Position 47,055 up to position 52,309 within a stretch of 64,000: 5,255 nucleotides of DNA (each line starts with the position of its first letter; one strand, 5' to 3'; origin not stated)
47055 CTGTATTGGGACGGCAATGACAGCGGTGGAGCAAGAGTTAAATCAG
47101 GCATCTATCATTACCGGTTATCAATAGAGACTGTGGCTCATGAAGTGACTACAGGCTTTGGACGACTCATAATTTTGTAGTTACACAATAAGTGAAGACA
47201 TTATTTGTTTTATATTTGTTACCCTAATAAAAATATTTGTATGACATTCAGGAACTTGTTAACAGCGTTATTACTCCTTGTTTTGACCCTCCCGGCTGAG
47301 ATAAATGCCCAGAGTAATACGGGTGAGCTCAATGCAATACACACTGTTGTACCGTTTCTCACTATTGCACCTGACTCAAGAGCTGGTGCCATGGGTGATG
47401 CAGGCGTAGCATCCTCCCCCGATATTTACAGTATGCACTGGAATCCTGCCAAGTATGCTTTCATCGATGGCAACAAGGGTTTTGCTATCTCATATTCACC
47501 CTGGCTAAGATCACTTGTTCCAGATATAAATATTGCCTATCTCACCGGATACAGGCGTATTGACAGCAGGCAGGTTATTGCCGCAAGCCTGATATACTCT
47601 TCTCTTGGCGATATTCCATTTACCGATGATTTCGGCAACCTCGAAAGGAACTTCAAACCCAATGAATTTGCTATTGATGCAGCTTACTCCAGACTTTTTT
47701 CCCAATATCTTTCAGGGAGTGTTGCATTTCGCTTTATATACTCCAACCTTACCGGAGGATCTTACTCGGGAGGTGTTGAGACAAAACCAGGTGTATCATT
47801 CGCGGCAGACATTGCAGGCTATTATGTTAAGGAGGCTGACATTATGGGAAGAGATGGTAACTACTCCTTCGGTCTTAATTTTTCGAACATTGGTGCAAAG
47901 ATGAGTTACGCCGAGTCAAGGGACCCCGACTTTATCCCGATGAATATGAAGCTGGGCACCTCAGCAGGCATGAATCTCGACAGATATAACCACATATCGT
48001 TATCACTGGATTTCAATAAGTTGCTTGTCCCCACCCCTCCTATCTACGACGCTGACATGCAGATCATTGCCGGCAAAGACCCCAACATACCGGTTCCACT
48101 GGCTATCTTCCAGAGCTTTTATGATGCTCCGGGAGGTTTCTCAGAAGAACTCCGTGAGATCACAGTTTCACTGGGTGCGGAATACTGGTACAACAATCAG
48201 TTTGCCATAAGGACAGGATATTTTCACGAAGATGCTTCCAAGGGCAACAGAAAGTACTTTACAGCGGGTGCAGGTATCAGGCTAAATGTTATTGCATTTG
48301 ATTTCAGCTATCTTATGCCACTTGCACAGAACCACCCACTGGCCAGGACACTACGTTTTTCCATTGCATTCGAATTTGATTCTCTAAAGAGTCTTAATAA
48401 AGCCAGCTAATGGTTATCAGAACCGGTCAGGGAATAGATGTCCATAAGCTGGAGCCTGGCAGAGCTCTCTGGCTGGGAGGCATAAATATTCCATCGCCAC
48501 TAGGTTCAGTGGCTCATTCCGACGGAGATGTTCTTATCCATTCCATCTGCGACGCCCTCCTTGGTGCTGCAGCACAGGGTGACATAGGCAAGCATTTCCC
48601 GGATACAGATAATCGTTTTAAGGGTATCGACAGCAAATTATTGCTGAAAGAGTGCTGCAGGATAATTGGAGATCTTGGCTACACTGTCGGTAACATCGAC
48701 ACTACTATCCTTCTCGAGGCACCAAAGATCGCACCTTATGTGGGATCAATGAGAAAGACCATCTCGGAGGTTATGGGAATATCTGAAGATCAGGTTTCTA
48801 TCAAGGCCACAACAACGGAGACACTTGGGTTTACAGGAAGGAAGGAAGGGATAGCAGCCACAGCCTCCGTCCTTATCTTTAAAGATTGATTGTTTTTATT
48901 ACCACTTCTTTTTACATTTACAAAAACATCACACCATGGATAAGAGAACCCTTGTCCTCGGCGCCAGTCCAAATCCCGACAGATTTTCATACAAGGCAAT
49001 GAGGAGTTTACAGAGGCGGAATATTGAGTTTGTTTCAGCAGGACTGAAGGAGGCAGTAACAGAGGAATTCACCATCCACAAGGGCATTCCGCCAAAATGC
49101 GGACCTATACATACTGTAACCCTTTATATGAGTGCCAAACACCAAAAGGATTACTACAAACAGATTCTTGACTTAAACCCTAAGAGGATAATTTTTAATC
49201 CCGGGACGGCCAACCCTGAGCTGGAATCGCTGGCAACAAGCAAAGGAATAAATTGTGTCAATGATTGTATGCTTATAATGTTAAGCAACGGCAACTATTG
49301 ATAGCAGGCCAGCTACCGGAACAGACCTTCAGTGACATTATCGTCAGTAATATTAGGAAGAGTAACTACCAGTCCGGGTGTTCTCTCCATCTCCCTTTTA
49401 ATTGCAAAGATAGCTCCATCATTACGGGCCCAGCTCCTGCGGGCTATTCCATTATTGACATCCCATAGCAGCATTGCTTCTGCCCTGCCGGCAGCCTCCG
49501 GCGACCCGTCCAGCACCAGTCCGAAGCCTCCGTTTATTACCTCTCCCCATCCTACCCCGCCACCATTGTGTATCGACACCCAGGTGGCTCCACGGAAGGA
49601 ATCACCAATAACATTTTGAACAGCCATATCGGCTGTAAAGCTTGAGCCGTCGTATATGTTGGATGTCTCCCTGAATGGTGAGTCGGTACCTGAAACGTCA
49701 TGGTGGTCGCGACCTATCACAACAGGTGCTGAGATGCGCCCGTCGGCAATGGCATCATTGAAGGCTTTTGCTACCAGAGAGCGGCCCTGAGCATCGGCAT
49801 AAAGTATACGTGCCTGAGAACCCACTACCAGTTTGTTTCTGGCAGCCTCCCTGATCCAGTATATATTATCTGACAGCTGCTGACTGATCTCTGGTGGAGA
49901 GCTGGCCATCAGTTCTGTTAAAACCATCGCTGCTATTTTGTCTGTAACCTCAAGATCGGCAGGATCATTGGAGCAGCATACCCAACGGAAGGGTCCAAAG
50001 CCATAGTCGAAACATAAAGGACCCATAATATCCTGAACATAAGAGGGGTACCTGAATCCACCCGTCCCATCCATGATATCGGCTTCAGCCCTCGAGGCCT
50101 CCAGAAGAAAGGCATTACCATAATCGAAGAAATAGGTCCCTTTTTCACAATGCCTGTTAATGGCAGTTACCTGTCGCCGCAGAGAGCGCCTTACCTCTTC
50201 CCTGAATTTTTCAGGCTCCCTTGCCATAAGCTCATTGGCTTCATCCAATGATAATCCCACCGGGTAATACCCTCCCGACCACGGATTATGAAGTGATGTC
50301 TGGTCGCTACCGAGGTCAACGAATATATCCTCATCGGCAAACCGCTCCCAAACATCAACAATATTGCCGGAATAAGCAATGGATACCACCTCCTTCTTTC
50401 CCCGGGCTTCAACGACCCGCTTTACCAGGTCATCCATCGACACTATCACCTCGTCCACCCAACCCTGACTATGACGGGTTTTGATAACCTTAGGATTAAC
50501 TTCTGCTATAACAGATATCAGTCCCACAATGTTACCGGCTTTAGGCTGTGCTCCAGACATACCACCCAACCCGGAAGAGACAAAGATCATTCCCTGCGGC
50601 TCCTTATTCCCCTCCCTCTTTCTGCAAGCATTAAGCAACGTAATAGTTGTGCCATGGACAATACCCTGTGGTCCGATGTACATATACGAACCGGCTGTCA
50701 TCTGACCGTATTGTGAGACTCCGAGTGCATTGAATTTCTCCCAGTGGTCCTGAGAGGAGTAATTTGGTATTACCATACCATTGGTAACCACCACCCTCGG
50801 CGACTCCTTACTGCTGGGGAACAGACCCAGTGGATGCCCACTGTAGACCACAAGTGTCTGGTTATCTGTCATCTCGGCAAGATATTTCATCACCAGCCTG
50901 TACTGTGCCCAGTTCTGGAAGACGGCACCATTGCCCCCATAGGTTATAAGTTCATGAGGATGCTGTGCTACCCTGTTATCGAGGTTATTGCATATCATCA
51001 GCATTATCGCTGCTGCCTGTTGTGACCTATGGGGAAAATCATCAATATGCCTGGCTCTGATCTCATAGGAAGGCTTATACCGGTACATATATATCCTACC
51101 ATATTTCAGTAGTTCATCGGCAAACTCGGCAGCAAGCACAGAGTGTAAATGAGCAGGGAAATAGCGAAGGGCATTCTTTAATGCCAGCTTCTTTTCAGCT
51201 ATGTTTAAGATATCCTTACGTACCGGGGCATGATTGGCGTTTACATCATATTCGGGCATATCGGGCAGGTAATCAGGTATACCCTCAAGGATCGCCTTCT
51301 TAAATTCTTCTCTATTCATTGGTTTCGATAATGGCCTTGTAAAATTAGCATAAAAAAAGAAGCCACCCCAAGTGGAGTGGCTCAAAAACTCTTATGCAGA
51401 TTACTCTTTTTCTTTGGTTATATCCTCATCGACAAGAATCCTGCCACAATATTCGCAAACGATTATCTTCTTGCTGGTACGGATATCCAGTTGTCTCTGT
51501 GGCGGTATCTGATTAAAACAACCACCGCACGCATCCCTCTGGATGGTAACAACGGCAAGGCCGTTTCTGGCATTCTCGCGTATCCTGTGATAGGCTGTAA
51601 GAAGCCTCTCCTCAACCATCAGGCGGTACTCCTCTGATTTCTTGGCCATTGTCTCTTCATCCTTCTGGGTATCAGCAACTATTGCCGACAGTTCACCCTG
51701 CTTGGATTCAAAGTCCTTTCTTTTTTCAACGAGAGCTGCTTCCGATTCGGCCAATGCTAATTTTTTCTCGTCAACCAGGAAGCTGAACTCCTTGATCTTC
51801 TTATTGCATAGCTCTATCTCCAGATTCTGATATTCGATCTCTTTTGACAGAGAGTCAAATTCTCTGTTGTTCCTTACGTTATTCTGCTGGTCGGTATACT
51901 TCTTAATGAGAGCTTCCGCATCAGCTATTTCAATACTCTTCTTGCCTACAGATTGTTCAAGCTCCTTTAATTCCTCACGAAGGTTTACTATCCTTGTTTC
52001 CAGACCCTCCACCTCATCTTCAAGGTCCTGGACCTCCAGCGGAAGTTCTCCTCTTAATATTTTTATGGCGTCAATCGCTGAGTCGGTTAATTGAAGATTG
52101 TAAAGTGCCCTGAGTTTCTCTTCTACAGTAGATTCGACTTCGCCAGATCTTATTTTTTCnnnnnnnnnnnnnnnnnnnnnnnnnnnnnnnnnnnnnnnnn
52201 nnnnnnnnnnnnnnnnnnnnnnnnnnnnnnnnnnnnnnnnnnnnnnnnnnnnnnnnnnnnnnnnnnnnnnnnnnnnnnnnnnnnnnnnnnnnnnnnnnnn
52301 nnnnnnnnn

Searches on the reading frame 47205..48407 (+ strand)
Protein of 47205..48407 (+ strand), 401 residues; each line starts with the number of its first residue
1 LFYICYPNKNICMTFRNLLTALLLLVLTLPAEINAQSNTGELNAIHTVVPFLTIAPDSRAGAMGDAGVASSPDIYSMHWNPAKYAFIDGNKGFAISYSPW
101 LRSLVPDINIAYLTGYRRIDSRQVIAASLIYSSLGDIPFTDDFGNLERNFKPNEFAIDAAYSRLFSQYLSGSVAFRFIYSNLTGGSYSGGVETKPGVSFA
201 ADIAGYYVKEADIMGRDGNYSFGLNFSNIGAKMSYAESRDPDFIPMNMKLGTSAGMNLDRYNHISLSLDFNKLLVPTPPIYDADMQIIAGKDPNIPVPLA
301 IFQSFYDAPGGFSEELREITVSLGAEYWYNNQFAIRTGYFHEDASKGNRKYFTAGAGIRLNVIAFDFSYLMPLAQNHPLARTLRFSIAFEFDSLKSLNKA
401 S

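Call 70: search_protein_families(library=pfam, proteins=[window:47205-48407:+], max_evalue=0.00001)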
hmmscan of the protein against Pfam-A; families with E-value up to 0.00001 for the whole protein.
window:47205-48407:+ (401 aa): 1 family
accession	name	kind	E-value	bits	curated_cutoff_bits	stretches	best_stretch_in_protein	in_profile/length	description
PF19572.5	PorV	-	3.6e-65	220.4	27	1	41-279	5-242/243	Type IX secretion system protein PorV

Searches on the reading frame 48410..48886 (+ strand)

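Call 102: search_protein_families(library=pfam, proteins=[window:48410-48886:+], max_evalue=0.00001)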
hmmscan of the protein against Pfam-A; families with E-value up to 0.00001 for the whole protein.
window:48410-48886:+ (159 aa): 1 family
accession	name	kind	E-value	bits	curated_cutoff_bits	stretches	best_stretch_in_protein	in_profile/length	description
PF02542.21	YgbB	-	2.7e-66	223.1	26.7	1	3-156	1-154/155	YgbB family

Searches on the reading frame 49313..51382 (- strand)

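Call 70: search_protein_families(library=pfam, proteins=[window:49313-51382:-], max_evalue=0.00001)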
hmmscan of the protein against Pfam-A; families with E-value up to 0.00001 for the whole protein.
window:49313-51382:- (689 aa): 3 families
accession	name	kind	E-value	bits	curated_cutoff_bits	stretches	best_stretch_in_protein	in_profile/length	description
PF17392.7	Urocanase_C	-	2.1e-85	285.5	23.6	1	458-662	3-195/196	Urocanase C-terminal domain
PF01175.24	Urocanase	-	2.1e-80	269.8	23.2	1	237-452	1-209/209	Urocanase Rossmann-like domain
PF17391.7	Urocanase_N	-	3.3e-57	192.2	23.2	1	108-234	1-127/127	Urocanase N-terminal domain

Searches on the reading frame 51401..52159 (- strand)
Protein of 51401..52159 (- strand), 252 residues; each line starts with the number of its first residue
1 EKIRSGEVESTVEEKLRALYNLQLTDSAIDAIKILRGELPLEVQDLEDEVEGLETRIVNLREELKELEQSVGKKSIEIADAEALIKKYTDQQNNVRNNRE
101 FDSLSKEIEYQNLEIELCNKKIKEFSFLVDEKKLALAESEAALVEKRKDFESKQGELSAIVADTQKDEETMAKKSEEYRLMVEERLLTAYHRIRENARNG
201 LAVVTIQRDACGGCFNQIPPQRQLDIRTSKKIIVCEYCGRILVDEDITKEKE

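Call 102: search_protein_families(library=pfam, proteins=[window:51401-52159:-], max_evalue=0.00001)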
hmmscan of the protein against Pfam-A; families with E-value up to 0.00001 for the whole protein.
window:51401-52159:- (252 aa): 1 family
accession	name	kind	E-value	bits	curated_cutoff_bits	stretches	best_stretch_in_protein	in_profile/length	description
PF02591.20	Zn_ribbon_9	-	8.3e-14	51.8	29.1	1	210-242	1-33/33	C4-type zinc ribbon domain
